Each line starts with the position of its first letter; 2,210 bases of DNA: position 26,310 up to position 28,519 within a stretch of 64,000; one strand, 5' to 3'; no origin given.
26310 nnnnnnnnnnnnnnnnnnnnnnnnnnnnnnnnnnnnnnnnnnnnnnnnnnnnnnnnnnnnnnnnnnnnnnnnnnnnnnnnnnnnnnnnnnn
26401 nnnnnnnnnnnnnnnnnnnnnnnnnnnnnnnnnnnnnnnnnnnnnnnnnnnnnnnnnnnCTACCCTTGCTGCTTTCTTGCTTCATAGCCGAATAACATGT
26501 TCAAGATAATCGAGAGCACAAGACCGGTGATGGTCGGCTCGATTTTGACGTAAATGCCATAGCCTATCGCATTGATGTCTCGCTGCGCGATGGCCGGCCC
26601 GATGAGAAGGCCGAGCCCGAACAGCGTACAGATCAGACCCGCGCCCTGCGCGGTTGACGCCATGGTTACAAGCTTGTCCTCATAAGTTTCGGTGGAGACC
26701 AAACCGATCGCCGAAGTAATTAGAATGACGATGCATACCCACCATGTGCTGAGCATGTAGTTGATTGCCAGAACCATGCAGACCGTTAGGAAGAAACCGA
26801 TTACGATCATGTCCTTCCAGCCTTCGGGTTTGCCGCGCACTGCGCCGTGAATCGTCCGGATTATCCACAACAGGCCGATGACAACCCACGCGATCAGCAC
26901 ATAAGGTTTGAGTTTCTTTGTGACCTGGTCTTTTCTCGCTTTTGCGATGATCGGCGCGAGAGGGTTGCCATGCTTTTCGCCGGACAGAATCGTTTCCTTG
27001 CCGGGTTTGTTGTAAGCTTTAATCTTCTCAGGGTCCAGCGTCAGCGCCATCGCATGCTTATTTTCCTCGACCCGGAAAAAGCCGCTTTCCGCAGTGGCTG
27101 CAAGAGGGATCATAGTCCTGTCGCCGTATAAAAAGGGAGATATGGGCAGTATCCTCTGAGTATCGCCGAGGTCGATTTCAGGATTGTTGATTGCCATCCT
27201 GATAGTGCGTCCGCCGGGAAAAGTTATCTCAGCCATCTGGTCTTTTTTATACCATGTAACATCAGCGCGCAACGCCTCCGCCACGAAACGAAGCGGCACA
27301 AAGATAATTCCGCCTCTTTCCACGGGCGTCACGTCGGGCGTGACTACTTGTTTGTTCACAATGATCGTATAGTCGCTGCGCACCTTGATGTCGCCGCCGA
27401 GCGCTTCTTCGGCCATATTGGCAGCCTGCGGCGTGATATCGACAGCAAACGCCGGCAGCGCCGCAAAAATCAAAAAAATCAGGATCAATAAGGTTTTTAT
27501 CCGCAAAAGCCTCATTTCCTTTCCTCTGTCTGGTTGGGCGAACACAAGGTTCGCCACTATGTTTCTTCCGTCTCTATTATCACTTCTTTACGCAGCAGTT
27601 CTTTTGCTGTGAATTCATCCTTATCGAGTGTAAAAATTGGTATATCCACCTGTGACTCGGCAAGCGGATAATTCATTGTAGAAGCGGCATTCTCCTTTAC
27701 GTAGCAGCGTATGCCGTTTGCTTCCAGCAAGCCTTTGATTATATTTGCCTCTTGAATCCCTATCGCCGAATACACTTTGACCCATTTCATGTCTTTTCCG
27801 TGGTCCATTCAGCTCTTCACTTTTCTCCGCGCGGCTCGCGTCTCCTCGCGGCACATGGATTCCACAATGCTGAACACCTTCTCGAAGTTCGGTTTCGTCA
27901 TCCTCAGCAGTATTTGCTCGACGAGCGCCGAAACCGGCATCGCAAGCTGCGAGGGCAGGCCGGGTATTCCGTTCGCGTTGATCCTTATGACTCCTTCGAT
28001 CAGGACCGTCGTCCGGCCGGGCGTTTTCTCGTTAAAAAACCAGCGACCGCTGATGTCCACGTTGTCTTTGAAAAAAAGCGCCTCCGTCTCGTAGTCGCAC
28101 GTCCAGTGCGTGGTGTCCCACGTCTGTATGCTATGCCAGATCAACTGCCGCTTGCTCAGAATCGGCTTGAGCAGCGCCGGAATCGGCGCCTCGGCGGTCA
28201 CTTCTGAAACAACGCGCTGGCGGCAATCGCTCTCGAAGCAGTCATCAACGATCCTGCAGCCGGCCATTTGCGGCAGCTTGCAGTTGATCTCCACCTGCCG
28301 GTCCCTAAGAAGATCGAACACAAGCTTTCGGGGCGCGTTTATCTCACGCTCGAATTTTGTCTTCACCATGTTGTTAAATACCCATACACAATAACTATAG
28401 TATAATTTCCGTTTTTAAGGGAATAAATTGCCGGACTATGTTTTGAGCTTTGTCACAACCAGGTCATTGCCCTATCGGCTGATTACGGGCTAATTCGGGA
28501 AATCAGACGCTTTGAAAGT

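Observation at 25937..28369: Atypical ExbB/ExbD-like proton-channel pair fused to a copper-amine-oxidase-N-type domain, in an operon with SRPBCC and DUF2007-like genes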

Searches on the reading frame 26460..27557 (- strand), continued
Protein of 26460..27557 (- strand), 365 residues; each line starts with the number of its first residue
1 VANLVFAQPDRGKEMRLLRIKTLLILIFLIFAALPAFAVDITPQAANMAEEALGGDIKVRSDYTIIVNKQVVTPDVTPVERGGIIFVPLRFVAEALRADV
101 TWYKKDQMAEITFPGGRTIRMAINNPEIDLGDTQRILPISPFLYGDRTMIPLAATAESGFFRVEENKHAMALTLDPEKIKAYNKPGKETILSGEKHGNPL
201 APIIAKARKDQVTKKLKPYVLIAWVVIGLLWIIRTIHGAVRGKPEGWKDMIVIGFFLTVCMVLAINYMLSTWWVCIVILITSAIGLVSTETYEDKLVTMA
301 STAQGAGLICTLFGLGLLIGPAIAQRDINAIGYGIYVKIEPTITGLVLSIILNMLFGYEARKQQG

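Call 66: find_encoding_contigs(protein=P0020, flank=10000, max_places=2)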
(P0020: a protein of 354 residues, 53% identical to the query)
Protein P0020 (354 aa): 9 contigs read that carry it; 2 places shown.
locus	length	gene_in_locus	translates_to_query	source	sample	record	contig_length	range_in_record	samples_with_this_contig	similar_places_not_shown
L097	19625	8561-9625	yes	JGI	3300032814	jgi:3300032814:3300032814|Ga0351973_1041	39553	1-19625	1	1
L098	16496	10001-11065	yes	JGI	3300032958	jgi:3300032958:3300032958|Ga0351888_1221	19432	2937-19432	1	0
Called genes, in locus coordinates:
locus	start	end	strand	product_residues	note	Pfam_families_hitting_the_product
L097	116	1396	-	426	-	PF02310:B12-binding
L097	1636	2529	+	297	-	PF04773:FecR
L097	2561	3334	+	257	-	PF00588:SpoU_methylase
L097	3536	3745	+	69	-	PF15919:HicB_lk_antitox, PF21748:UPF0150 (weak)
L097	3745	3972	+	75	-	PF07927:HicA_toxin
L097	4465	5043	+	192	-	PF13369:Transglut_core2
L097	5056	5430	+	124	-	-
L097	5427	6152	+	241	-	-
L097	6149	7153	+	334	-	-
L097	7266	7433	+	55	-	-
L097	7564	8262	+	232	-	PF00702:Hydrolase, PF12710:HAD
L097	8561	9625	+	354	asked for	PF07833:Cu_amine_oxidN1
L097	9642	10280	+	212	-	-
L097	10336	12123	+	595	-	PF13414:TPR_11, PF13432:TPR_16, PF14559:TPR_19, PF00515:TPR_1, PF07719:TPR_2, PF13181:TPR_8, PF13424:TPR_12, PF14559:TPR_19, +16 more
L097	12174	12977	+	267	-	-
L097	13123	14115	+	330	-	PF02675:AdoMet_dc, PF17284:Spermine_synt_N, PF01564:Spermine_synth, PF13649:Methyltransf_25 (weak)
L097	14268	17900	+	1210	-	PF12770:CHAT, PF13424:TPR_12, PF13424:TPR_12, PF13424:TPR_12, PF24885:TPR_NPHP3, PF13374:TPR_10, PF13424:TPR_12, PF13374:TPR_10, +37 more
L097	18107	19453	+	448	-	-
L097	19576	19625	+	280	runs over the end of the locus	PF00753:Lactamase_B, PF12706:Lactamase_B_2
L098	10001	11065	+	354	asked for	PF07833:Cu_amine_oxidN1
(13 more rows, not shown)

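Call 67: search_protein_families(library=pfam, proteins=[L005:9596-10828:+, L002:9652-10716:+, L002:10713-12308:+, L002:12280-14157:+, L012:9517-10797:+, L001:10143-12083:-, L004:4142-5086:-, L005:7194-7535:+, L096:13654-14337:-, L097:12174-12977:+], max_evalue=0.001)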
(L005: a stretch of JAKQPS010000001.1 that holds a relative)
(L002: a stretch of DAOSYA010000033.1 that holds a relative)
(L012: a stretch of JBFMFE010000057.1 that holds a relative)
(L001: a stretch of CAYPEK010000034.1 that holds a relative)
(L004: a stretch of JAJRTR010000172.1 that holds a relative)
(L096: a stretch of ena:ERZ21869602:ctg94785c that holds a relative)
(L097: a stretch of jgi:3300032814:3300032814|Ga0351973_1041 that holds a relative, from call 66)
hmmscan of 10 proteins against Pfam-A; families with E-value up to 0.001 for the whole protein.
L005:9596-10828:+ (410 aa): 4 families
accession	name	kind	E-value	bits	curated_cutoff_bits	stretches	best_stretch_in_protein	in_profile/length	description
PF13635.12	DUF4143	-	4.3e-49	166.8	28.1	1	203-361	1-159/160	Domain of unknown function (DUF4143)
PF13173.12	AAA_14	-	1.4e-29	103.2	27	1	28-145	2-128/129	AAA domain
PF13401.12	AAA_22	-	6.3e-05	23.7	27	0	30-54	7-31/130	AAA domain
PF13191.12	AAA_16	-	0.00013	22.9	32.6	1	17-88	12-85/167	AAA ATPase domain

L002:9652-10716:+ (354 aa): 4 families
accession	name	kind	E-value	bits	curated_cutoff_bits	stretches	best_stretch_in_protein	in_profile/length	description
PF00483.29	NTP_transferase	-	6.8e-57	193.3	21.2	1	2-234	1-243/245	Nucleotidyl transferase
PF12804.13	NTP_transf_3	-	1.2e-09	39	27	1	3-130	1-120/160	MobA-like NTP transferase domain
PF25084.1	LbH_EIF2B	-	4.8e-08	33.4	54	1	253-335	8-85/105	EIF2B subunit epsilon LbH domain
PF00132.30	Hexapep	-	0.00013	21.9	27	0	272-298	2-29/36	Bacterial transferase hexapeptide (six repeats)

L002:10713-12308:+ (531 aa): 1 family
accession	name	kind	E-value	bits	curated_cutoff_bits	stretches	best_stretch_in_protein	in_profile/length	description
PF10633.15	NPCBM_assoc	-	8.7e-11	42.3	24.4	1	407-477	4-74/78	NPCBM-associated, NEW3 domain of alpha-galactosidase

L002:12280-14157:+ (625 aa): 1 family
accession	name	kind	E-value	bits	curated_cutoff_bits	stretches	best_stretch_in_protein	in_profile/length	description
PF02321.23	OEP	-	2.1e-29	103.1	22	3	405-622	1-187/187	Outer membrane efflux protein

L012:9517-10797:+ (426 aa): 7 families
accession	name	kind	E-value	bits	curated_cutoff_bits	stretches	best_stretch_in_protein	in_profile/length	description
PF13304.12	AAA_21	-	5.9e-36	125.5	27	1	25-372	1-303/304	AAA domain, putative AbiEii toxin, Type IV TA system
PF13175.12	AAA_15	-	9.7e-23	81.8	32.1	1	4-372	3-374/374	AAA ATPase domain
PF02463.25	SMC_N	-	1.4e-14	54.5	40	1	4-386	2-216/220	RecF/RecN/SMC N terminal domain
PF11398.14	DUF2813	-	4.1e-08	33.4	21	0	4-46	3-45/372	Protein of unknown function (DUF2813)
PF13476.12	AAA_23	-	2.2e-06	28.9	27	1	6-46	1-42/201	AAA domain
PF00005.33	ABC_tran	-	1.4e-05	26.2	25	0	19-53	7-41/137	ABC transporter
PF13555.12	AAA_29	-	0.00025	21.1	27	1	5-44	2-43/61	P-loop containing region of AAA domain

L001:10143-12083:- (646 aa): 4 families
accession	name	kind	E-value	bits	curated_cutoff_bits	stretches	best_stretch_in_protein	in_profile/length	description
PF07719.23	TPR_2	-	9e-06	25.9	27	0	405-424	8-27/34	Tetratricopeptide repeat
PF00515.34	TPR_1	-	9.5e-06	25.7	27.8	1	404-424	7-27/34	Tetratricopeptide repeat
PF13181.12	TPR_8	-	2.7e-05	24.4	25.7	0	404-424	7-27/34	Tetratricopeptide repeat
PF13424.12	TPR_12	-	0.00016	22.3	30.1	0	404-424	9-29/77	Tetratricopeptide repeat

L004:4142-5086:- (314 aa): 7 families
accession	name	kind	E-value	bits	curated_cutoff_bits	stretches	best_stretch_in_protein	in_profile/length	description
PF13489.12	Methyltransf_23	-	2.1e-21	76.8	27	1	80-237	7-162/164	Methyltransferase domain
PF08241.18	Methyltransf_11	-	4.2e-13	50.2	21.2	1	100-190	2-94/95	Methyltransferase domain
PF08242.18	Methyltransf_12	-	5e-10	40.4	30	1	100-189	2-98/98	Methyltransferase domain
PF13649.12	Methyltransf_25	-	3.5e-09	37.7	27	1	98-187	1-97/97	Methyltransferase domain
PF13847.12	Methyltransf_31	-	4.1e-07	30.2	27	1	97-195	6-113/145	Methyltransferase domain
PF07021.18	MetW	-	2.1e-06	27.9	21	1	89-178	7-97/193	Methionine biosynthesis protein MetW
PF08003.17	Methyltransf_9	-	0.00011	21.7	23.8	1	75-198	93-224/315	Protein of unknown function (DUF1698)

L005:7194-7535:+ (113 aa): 0 families

L096:13654-14337:- (227 aa): 0 families

L097:12174-12977:+ (267 aa): 0 families

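Call 73: search_protein_families(library=padloc, proteins=[window:26460-27515:-], max_evalue=1)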
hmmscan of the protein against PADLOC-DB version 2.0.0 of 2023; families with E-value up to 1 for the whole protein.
window:26460-27515:- (351 aa): 0 families

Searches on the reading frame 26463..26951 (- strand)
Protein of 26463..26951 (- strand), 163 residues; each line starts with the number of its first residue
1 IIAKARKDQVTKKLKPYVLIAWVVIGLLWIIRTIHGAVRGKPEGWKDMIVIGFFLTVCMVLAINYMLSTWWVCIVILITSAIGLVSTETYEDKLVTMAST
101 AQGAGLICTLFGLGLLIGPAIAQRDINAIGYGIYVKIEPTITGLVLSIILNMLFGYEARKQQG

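Call 32: search_protein_representatives(alignment_id=A3)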
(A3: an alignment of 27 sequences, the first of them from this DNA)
Query: 27 sequences, 164 profile positions. Proteins with E-value up to 0.001 (for the whole library): 10; up to 1e-10: 10; up to 1e-30: 10. The best 10 are listed.
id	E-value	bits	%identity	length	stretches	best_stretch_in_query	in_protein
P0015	6.6e-75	266.8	-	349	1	1-162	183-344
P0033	4.4e-73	260.9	-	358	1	1-162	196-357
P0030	4.8e-71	254.3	-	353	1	1-163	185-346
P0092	5.4e-68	244.3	-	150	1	18-161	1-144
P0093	1.2e-58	213.9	-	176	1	39-162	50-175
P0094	5.0e-44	166.4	-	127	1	43-155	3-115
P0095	1.0e-39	152.4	-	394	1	48-159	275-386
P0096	5.5e-38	146.7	-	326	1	19-159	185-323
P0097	1.5e-35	138.8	-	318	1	14-159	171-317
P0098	1.7e-33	132.1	-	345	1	10-154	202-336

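Call 56: search_protein_families(library=pfam, proteins=[P0095, P0096, P0097, P0098], max_evalue=1)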
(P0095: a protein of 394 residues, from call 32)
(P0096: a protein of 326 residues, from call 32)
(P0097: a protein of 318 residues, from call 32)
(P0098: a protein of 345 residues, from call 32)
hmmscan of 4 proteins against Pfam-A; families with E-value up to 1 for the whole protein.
P0095 (394 aa): 2 families
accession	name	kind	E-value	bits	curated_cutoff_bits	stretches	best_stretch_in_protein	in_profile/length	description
PF07833.16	Cu_amine_oxidN1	-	1.2e-16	61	24.2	1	84-176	2-94/108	Copper amine oxidase N-terminal domain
PF01618.21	MotA_ExbB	-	0.05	13.8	22.9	1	321-380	49-110/127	MotA/TolQ/ExbB proton channel family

P0096 (326 aa): 4 families
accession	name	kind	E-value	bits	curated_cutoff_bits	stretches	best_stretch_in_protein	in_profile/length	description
PF07833.16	Cu_amine_oxidN1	-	4.4e-28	97.8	24.2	1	50-149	2-101/108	Copper amine oxidase N-terminal domain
PF01618.21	MotA_ExbB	-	0.046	13.9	22.9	1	253-318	44-111/127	MotA/TolQ/ExbB proton channel family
PF04103.21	CD20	-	0.13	12.7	27.9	1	215-292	15-93/156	CD20-like family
PF19762.4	DUF6249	-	0.29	11.5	33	0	171-200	51-77/104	Domain of unknown function (DUF6249)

P0097 (318 aa): 2 families
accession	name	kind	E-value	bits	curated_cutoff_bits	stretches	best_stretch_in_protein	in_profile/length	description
PF07833.16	Cu_amine_oxidN1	-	1e-17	64.5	24.2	1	49-151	3-101/108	Copper amine oxidase N-terminal domain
PF01618.21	MotA_ExbB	-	0.036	14.3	22.9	1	248-308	45-107/127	MotA/TolQ/ExbB proton channel family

P0098 (345 aa): 3 families
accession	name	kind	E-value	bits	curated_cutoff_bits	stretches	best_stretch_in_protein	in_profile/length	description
PF07833.16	Cu_amine_oxidN1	-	3.6e-18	65.9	24.2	1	43-141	2-100/108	Copper amine oxidase N-terminal domain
PF14264.12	Glucos_trans_II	-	0.0074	15.9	30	1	188-251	228-297/317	Glucosyl transferase GtrII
PF22251.1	PFF1_TM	-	0.047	13.6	32.3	1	206-247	69-110/300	Vacuolar membrane protease, transmembrane domain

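Call 81: search_solved_structures(query=A3, max_evalue=10, show_alignments=0)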
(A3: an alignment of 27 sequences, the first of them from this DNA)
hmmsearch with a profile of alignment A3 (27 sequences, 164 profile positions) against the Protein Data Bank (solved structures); distinct sequences matched with E-value up to 10: 9.
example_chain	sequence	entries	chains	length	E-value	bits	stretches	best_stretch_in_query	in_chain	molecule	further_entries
8tth_A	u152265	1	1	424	0.02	18.1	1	42-149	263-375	Quinolone resistance protein NorA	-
8ttf_A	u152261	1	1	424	0.021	17.9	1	42-149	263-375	Quinolone resistance protein NorA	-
8tte_A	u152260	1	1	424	0.023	17.8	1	42-149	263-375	Quinolone resistance protein NorA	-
8ttg_A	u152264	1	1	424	0.025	17.7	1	42-149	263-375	Quinolone resistance protein NorA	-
7lo7_Z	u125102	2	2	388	0.026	17.7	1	42-149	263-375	Quinolone resistance protein NorA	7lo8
28vj_B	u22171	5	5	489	0.051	16.7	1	42-149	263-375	Quinolone resistance protein NorA,Soluble cytochrome b562 | NorA-BRIL(3A) fusion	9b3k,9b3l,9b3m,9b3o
9pv0_Z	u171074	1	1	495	0.052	16.7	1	42-149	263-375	Quinolone resistance protein NorA, Soluble cytochrome b562 chimera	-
9euq_A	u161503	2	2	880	5.6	10.1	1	43-91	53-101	Calcium-transporting ATPase lmo0841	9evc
6zhf_A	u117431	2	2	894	5.8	10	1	43-91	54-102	Calcium-transporting ATPase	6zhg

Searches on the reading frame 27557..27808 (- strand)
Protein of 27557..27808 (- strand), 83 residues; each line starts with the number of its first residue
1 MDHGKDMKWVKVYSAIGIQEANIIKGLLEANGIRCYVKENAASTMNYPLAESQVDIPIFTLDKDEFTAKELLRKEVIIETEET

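Call 3: search_protein_families(library=pfam, proteins=[window:27557-27808:-], max_evalue=1)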
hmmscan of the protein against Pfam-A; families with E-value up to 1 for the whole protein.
window:27557-27808:- (83 aa): 1 family
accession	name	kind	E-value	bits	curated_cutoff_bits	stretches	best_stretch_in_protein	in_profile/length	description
PF09413.15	DUF2007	-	4.5e-07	30.4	25.7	1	9-73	1-63/66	Putative prokaryotic signal transducing protein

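Call 4: search_protein_families(library=ncbifam, proteins=[window:27557-27808:-], max_evalue=1)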
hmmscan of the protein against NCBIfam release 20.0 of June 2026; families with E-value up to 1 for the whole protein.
window:27557-27808:- (83 aa): 1 family
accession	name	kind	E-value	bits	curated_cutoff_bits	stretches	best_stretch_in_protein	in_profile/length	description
NF040569.1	DUF2007_rel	subfamily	7.9e-07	29.3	55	1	1-74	1-71/74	DUF2007-related protein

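Call 73: search_protein_families(library=padloc, proteins=[window:27557-27808:-], max_evalue=1)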
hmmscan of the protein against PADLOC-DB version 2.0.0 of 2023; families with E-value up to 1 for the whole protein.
window:27557-27808:- (83 aa): 0 families

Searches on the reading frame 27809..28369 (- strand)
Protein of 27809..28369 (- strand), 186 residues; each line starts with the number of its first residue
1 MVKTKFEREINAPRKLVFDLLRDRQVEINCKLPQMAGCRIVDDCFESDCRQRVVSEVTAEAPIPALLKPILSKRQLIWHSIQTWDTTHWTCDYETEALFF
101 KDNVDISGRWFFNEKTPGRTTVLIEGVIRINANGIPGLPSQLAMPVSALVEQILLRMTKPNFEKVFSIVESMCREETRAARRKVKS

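Call 3: search_protein_families(library=pfam, proteins=[window:27809-28369:-], max_evalue=1)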
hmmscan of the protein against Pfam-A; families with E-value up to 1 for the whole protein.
window:27809-28369:- (186 aa): 1 family
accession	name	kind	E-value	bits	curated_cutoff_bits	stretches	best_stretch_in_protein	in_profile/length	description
PF03503.18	Chlam_OMP3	-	0.27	12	25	1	37-50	9-22/54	Chlamydia cysteine-rich outer membrane protein 3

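Call 4: search_protein_families(library=ncbifam, proteins=[window:27809-28369:-], max_evalue=1)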
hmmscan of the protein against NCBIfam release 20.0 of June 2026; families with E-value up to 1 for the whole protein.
window:27809-28369:- (186 aa): 1 family
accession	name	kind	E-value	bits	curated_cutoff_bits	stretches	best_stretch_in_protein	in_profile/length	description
NF010210.0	PRK13676.1-2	equivalog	0.051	13.7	223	1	10-66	34-86/117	YlbF/YmcA family competence regulator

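Call 53: find_homologous_proteins(query=window:27809-28369:-, max_evalue=0.001)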
Query window:27809-28369:- (186 aa): 5 proteins with E <= 0.001 among 63 candidates.
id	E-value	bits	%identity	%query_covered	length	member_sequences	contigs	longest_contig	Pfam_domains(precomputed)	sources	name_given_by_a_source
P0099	7.2e-121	419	100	100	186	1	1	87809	-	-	-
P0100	5.6e-94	331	78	98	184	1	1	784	-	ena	-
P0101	9.9e-86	304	70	98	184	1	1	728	-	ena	-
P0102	3.8e-82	293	66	99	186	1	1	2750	-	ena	-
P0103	4.6e-79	283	65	98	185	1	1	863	-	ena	-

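Call 63: predict_structure(alignment_id=A5)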
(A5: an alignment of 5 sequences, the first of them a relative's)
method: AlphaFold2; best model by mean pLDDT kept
length: 186 residues; sequences in the alignment: 5
mean_pLDDT: 75.3   pTM: 0.67
mean pLDDT of the five models: 75.3, 49.7, 48.0, 34.9, 33.1
residues with pLDDT >= 90: 0; 70-90: 147; 50-70: 37; < 50: 2
segments of 3 or more residues with pLDDT < 50: none
pLDDT, mean of each block of 10 residues (from residue 1): 75 85 76 73 63 74 73 69 85 79 81 85 80 79 80 66 67 73 61
secondary structure, 60 per line:
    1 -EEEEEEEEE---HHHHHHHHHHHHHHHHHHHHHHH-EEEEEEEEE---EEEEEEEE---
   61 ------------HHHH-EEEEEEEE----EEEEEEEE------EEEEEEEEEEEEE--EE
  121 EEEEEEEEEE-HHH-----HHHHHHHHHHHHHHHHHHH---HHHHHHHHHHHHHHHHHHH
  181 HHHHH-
elements in order: E2-10 H14-36 E38-46 E50-57 H73-76 E78-85 E90-97 E104-116 E119-130 H140-158 H162-185

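Call 68: fold_search(model_id=the predicted structure, library=pdb)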
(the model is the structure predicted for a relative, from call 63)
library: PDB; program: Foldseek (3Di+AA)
matches with E <= 10: 1369; with E <= 0.001: 308
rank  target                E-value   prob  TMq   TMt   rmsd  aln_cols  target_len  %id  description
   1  3tfz_A                9.5e-08  1.00  0.56  0.61   5.1       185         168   17  Crystal structure of Zhui aromatase/cyclase from Streptomcyes sp. R1128 (released 2011-09-14)
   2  3tfz_E                1.3e-07  1.00  0.50  0.55   5.9       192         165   18  Crystal structure of Zhui aromatase/cyclase from Streptomcyes sp. R1128 (released 2011-09-14)
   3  3tfz_C                2.0e-07  1.00  0.53  0.58   5.6       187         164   19  Crystal structure of Zhui aromatase/cyclase from Streptomcyes sp. R1128 (released 2011-09-14)
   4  3tfz_B                2.7e-07  1.00  0.51  0.57   5.1       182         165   18  Crystal structure of Zhui aromatase/cyclase from Streptomcyes sp. R1128 (released 2011-09-14)
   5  3p9v_A                2.9e-07  1.00  0.39  0.44   6.3       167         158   17  High Resolution Crystal Structure of protein Maqu_3174 from Marinobacter aquaeolei, Northeast Structural Genomics Cons (released 2010-10-27)
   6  8ag0_A                3.3e-07  1.00  0.49  0.53   5.7       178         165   15  Crystal structure of mutant PRELID3a-TRIAP1 complex - R53E (released 2022-11-23)
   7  2d4r_C                3.9e-07  1.00  0.47  0.57   5.3       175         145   16  Crystal structure of TTHA0849 from Thermus thermophilus HB8 (released 2005-12-13)
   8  3tfz_F                4.1e-07  1.00  0.53  0.60   5.3       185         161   18  Crystal structure of Zhui aromatase/cyclase from Streptomcyes sp. R1128 (released 2011-09-14)
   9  2d4r_A                4.4e-07  1.00  0.47  0.57   5.4       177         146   15  Crystal structure of TTHA0849 from Thermus thermophilus HB8 (released 2005-12-13)
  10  3p9v_B                4.9e-07  1.00  0.36  0.42   7.1       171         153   17  High Resolution Crystal Structure of protein Maqu_3174 from Marinobacter aquaeolei, Northeast Structural Genomics Cons (released 2010-10-27)
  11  2rer                  1.1e-06  1.00  0.44  0.51   6.8       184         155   14  Crystal structure of the aromatase/cyclase domain of TcmN from Streptomyces glaucescens (released 2008-04-22)
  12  3tvq                  2.3e-06  1.00  0.43  0.51   7.1       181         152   14  Crystal structure of TCM Aro/Cyc complexed with trans-dihidroquercetin (released 2012-04-04)
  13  5mxw                  2.7e-06  1.00  0.37  0.43   7.3       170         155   10  Crystal structure of yellow lupin LLPR-10.2B protein in complex with melatonin and trans-zeatin. (released 2018-04-18)
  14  4xrw                  2.9e-06  1.00  0.41  0.27   6.5       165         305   14  Crystal structure of the di-domain ARO/CYC BexL from the BE-7585A biosynthetic pathway (released 2015-12-02)
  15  5mxb                  2.9e-06  1.00  0.38  0.44   7.2       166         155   11  Crystal structure of yellow lupin LLPR-10.2B protein in complex with melatonin (released 2018-04-18)
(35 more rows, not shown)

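Call 73: search_protein_families(library=padloc, proteins=[window:27809-28369:-], max_evalue=1)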
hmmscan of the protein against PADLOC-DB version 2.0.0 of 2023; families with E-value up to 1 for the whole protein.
window:27809-28369:- (186 aa): 0 families
